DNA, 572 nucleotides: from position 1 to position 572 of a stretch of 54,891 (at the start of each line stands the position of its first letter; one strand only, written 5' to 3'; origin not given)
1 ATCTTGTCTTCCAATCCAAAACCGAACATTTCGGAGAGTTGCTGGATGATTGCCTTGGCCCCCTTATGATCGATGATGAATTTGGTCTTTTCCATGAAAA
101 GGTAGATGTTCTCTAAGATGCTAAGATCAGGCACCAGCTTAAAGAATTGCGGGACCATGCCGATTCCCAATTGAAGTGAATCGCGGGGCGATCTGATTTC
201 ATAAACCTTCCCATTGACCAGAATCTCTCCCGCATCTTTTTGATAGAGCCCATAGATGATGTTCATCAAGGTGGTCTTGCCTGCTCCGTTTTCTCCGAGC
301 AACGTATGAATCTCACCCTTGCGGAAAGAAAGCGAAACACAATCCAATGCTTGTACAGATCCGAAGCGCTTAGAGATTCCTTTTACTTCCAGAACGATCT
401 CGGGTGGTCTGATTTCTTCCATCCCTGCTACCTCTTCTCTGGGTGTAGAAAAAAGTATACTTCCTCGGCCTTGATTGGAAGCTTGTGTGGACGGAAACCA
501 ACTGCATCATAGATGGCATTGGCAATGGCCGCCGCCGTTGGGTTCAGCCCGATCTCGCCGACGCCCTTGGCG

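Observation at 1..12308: Candidate uncharacterised N-heterocycle catabolic island headed by a thiaminase-I-like gene and a GntR regulator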

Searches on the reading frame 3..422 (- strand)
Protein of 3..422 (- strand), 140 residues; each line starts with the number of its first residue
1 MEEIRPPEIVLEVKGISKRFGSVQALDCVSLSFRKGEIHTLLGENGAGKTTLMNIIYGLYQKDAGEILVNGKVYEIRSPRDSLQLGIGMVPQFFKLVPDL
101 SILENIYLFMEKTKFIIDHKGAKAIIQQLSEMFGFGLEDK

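Call 10: search_protein_families(library=pfam, proteins=[window:3-422:-])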
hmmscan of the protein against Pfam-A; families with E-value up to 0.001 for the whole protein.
window:3-422:- (140 aa): 1 family
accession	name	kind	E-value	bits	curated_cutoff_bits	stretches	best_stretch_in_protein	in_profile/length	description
PF00005.33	ABC_tran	-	2.5e-20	73.9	25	1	27-129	2-92/137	ABC transporter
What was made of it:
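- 1..422 (-): 5' part of a double-domain ABC ATPase, cut by the window edge. It is the first gene of a BPD_transp_2/Bmp-type uptake system. PF00005 matches (call 10).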

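Call 39: search_protein_families(library=ncbifam, proteins=[window:3-422:-], max_evalue=1e-10)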
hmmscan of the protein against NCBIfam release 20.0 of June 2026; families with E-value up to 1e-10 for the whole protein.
window:3-422:- (140 aa): 66 families (the best 25 are shown)
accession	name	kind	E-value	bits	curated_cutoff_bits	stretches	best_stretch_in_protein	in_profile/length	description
NF047930.1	ABC_ATP_B6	equivalog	1.6e-35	122.7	670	1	10-137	2-128/510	putative B6 ABC transporter ATP-binding protein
NF041861.1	YtfR_transport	equivalog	1.3e-31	109.6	850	1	10-137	1-129/492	galactofuranose ABC transporter, ATP-binding protein YtfR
NF008442.0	PRK11288.1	equivalog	7.5e-30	103.7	689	1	10-124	7-122/504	L-arabinose ABC transporter ATP-binding protein AraG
NF040905.2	GguA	equivalog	4.3e-29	101.3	810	1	10-132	1-126/500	multiple monosaccharide ABC transporter ATP-binding protein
NF008215.0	PRK10982.1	equivalog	9.5e-29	100.3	828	1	7-120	10-124/506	galactose/methyl galactoside ABC transporter ATP-binding protein MglA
NF011967.0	PRK15439.1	equivalog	1e-28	100.1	586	1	8-129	9-128/510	autoinducer 2 ABC transporter ATP-binding protein LsrA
NF008030.0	PRK10762.1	equivalog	2.5e-28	99.1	745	1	9-115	3-109/501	ribose ABC transporter ATP-binding protein RbsA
NF007253.0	PRK09700.1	equivalog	2.8e-28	98.8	772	1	11-117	6-112/510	D-allose ABC transporter ATP-binding protein AlsA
NF010069.0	PRK13549.1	equivalog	1.5e-27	96.2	699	1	9-119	4-117/513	xylose ABC transporter ATP-binding protein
TIGR02633.1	xylG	equivalog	7.9e-24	84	723.65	1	11-114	2-107/500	D-xylose ABC transporter ATP-binding protein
TIGR03864.1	PQQ_ABC_ATP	hypoth_equivalog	1.6e-22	80.1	302.25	1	11-111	2-100/236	ABC transporter, ATP-binding subunit, PQQ-dependent alcohol dehydrogenase system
TIGR03410.1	urea_trans_UrtE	equivalog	4e-21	75.5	285.8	1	11-133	1-118/230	urea ABC transporter ATP-binding subunit UrtE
TIGR03411.1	urea_trans_UrtD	equivalog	1.2e-19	70.9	304.1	1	10-117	2-109/242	urea ABC transporter ATP-binding protein UrtD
TIGR03265.1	PhnT2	equivalog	1.7e-19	70.3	457.7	1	10-133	4-122/353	putative 2-aminoethylphosphonate ABC transporter ATP-binding protein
NF010060.0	PRK13537.1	equivalog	5.5e-19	68.2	521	1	10-132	15-133/314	nodulation factor ABC transporter ATP-binding protein NodI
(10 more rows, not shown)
